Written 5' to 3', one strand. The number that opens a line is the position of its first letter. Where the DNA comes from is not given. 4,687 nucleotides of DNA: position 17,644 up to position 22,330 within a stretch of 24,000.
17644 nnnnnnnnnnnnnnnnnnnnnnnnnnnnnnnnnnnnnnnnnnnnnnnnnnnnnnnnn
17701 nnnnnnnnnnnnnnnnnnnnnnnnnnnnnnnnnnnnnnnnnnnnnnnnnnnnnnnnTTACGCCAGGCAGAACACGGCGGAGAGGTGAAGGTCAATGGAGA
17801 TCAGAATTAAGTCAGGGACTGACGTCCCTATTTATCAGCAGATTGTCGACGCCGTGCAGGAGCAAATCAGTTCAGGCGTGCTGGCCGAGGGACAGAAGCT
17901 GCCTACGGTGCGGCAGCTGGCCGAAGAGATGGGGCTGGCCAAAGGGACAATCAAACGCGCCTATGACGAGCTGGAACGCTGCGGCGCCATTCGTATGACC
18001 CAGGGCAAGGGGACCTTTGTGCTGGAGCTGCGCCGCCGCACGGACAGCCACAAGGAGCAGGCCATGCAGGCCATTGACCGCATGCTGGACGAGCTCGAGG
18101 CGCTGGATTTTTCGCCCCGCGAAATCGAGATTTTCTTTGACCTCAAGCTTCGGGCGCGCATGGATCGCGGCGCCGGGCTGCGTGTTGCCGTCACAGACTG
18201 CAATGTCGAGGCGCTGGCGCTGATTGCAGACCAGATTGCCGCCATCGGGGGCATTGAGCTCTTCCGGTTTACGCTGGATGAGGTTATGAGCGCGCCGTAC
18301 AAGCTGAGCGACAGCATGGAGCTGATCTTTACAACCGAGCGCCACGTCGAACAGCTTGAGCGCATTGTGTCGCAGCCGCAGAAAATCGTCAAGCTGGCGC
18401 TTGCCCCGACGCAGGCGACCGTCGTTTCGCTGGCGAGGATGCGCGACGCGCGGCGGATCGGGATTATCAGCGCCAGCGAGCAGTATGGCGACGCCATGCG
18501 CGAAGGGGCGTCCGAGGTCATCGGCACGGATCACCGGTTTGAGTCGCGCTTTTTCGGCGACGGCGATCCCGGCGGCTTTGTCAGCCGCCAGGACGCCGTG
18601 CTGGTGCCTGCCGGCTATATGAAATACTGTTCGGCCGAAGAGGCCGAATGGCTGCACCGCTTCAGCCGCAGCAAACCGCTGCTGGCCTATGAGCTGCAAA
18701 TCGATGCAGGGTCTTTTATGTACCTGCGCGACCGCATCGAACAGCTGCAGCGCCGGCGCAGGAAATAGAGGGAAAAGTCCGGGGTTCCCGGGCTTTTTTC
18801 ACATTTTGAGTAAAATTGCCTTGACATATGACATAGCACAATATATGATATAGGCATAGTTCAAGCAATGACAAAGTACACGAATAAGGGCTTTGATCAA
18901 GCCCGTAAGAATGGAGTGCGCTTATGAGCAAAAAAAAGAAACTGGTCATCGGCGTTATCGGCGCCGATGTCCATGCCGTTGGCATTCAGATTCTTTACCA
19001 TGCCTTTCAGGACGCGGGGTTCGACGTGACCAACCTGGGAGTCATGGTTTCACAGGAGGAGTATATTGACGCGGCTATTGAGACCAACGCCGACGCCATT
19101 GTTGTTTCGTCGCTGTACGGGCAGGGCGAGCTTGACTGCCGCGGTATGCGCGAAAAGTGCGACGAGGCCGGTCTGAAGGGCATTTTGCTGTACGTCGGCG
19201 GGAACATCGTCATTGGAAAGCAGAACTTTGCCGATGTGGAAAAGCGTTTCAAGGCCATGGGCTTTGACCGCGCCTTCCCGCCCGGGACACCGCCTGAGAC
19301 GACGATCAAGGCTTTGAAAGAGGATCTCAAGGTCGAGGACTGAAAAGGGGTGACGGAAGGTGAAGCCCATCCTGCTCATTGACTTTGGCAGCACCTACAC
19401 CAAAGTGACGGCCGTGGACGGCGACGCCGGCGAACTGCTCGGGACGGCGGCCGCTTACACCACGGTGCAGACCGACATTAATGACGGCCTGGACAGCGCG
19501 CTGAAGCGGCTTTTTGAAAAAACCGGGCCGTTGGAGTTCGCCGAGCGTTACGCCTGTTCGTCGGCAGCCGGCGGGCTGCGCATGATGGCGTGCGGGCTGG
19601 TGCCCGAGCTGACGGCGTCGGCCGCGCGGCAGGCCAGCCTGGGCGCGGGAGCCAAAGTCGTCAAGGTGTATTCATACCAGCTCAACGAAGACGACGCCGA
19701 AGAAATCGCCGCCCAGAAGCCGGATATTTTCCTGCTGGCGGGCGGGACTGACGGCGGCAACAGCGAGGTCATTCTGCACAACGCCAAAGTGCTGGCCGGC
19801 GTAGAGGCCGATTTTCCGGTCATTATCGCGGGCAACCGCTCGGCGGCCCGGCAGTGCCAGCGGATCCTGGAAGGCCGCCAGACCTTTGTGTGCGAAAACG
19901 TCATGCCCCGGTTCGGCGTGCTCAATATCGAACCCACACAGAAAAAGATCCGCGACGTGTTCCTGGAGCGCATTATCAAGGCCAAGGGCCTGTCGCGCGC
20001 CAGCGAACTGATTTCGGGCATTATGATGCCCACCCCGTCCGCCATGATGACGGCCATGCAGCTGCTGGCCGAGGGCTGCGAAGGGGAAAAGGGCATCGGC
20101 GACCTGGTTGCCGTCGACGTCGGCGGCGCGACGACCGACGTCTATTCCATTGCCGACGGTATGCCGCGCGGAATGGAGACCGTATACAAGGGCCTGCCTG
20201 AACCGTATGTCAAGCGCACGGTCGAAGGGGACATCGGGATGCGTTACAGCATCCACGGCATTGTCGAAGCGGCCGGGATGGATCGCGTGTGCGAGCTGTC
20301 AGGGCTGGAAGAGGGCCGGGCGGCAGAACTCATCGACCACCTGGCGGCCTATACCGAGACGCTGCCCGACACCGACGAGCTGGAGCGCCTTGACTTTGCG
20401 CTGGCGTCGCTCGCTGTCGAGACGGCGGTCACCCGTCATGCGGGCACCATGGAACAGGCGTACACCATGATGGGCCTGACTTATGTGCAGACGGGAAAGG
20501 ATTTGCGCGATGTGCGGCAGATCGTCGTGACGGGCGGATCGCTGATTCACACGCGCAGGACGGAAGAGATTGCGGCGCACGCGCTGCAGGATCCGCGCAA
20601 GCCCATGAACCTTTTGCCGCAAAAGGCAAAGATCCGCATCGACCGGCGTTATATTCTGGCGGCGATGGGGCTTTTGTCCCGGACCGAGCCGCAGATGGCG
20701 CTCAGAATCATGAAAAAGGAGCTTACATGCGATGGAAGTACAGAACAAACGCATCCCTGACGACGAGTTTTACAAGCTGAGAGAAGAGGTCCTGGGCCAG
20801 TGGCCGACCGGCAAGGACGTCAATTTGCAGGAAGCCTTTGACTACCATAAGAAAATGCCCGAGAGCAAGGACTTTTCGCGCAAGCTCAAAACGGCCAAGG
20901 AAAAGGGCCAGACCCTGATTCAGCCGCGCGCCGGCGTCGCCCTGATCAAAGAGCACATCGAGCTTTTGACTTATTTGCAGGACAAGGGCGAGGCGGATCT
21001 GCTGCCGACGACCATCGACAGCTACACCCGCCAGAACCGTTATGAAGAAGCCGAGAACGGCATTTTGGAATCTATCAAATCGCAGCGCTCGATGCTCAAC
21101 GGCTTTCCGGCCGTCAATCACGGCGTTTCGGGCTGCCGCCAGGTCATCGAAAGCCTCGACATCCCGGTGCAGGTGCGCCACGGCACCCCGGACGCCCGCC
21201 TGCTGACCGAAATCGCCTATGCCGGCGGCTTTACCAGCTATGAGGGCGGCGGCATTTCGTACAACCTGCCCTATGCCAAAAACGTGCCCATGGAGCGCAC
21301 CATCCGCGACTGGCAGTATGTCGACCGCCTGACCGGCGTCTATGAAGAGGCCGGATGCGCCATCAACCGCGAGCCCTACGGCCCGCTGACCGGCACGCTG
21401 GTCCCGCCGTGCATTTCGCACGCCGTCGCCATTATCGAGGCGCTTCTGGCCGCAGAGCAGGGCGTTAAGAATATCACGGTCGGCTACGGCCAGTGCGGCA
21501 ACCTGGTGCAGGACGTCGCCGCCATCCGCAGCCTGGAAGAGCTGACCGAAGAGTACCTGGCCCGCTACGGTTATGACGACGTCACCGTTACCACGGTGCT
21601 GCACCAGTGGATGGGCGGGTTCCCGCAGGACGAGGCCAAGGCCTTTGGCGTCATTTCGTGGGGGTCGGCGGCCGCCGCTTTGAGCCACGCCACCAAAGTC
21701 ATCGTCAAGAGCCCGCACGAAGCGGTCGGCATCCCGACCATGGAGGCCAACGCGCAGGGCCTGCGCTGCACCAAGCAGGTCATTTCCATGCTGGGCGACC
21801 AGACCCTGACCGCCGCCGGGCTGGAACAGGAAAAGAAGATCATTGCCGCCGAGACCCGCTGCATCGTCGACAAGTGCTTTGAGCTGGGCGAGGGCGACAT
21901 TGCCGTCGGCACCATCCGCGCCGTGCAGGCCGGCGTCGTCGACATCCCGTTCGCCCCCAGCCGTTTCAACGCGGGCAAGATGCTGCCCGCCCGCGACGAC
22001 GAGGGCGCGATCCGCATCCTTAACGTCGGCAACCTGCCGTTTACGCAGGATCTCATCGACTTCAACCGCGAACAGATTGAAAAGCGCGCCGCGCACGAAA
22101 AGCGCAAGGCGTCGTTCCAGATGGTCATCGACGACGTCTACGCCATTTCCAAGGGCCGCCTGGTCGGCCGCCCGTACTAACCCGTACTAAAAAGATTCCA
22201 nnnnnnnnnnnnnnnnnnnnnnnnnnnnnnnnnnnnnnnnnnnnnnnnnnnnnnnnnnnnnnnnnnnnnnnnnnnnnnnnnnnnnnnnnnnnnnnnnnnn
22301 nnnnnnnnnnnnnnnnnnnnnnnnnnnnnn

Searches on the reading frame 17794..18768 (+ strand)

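Call 64: search_protein_families(library=pfam, proteins=[window:17794-18768:+], max_evalue=0.001)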
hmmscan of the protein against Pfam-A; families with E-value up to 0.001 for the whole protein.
window:17794-18768:+ (324 aa): 5 families
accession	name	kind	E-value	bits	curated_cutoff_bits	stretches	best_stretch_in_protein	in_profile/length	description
PF00392.27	GntR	-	7.9e-17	61.1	27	1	14-76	2-64/64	Bacterial regulatory proteins, gntR family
PF13730.12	HTH_36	-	2.3e-05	24.6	25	1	32-64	21-53/55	Helix-turn-helix domain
PF14502.12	HTH_41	-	0.0001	22.1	25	1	32-71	2-42/48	Helix-turn-helix domain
PF01726.22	LexA_DNA_bind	-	0.00076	19.7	23.7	0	33-72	22-62/65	LexA DNA binding domain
PF13412.12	HTH_24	-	0.00081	19.4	21.9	0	38-67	19-48/48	Winged helix-turn-helix DNA-binding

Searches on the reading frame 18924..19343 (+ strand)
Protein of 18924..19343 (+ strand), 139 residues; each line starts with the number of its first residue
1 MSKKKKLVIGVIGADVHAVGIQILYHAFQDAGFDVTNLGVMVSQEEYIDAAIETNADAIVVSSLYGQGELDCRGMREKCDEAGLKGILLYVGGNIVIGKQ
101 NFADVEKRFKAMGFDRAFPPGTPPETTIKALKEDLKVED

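Call 64: search_protein_families(library=pfam, proteins=[window:18924-19343:+], max_evalue=0.001)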
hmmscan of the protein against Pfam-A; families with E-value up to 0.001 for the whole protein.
window:18924-19343:+ (139 aa): 1 family
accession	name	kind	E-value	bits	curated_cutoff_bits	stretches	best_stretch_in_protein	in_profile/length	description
PF02310.24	B12-binding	-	4.5e-16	59.2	32.1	1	6-96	2-91/121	B12 binding domain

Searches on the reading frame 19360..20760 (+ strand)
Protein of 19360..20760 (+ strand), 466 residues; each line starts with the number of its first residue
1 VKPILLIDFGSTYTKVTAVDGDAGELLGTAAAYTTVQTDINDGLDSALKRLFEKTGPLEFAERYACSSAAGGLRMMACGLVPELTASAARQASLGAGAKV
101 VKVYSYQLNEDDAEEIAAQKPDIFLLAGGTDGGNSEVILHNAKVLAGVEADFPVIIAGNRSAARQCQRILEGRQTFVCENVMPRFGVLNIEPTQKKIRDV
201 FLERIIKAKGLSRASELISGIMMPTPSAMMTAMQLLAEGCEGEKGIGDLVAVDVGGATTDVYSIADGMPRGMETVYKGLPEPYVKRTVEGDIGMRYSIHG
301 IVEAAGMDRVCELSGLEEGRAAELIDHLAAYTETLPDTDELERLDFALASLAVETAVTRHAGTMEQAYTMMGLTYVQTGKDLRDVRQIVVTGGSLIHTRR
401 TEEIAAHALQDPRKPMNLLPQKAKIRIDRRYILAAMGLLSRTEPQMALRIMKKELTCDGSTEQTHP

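Call 64: search_protein_families(library=pfam, proteins=[window:19360-20760:+], max_evalue=0.001)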
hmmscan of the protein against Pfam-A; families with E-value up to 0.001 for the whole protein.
window:19360-20760:+ (466 aa): 2 families
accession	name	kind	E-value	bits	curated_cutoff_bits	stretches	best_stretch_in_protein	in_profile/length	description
PF13941.12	MutL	-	3.3e-175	583.6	27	1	4-455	1-450/450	MutL protein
PF05378.19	Hydant_A_N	-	0.00072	19.8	25.2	0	6-57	3-52/176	Hydantoinase/oxoprolinase N-terminal region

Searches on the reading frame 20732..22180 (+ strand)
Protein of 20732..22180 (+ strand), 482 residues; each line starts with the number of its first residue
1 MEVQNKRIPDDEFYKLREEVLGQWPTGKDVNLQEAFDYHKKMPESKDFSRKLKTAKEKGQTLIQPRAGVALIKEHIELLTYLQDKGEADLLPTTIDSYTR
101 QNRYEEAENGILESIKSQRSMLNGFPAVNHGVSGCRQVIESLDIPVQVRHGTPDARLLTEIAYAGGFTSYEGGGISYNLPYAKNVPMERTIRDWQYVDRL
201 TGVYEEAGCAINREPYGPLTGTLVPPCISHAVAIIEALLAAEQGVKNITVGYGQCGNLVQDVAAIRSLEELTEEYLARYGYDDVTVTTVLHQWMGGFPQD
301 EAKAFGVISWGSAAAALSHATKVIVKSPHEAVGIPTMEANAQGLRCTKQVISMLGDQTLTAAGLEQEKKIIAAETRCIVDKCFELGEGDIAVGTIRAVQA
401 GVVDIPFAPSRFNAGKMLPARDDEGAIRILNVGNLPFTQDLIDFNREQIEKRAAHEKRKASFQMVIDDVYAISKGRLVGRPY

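Call 64: search_protein_families(library=pfam, proteins=[window:20732-22180:+], max_evalue=0.001)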
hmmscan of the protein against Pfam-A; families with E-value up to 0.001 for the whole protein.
window:20732-22180:+ (482 aa): 1 family
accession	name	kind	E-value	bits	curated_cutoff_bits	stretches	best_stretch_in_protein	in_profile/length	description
PF06368.17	Met_asp_mut_E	-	4.2e-235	780.7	26.6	1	42-481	1-441/441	Methylaspartate mutase E chain (MutE)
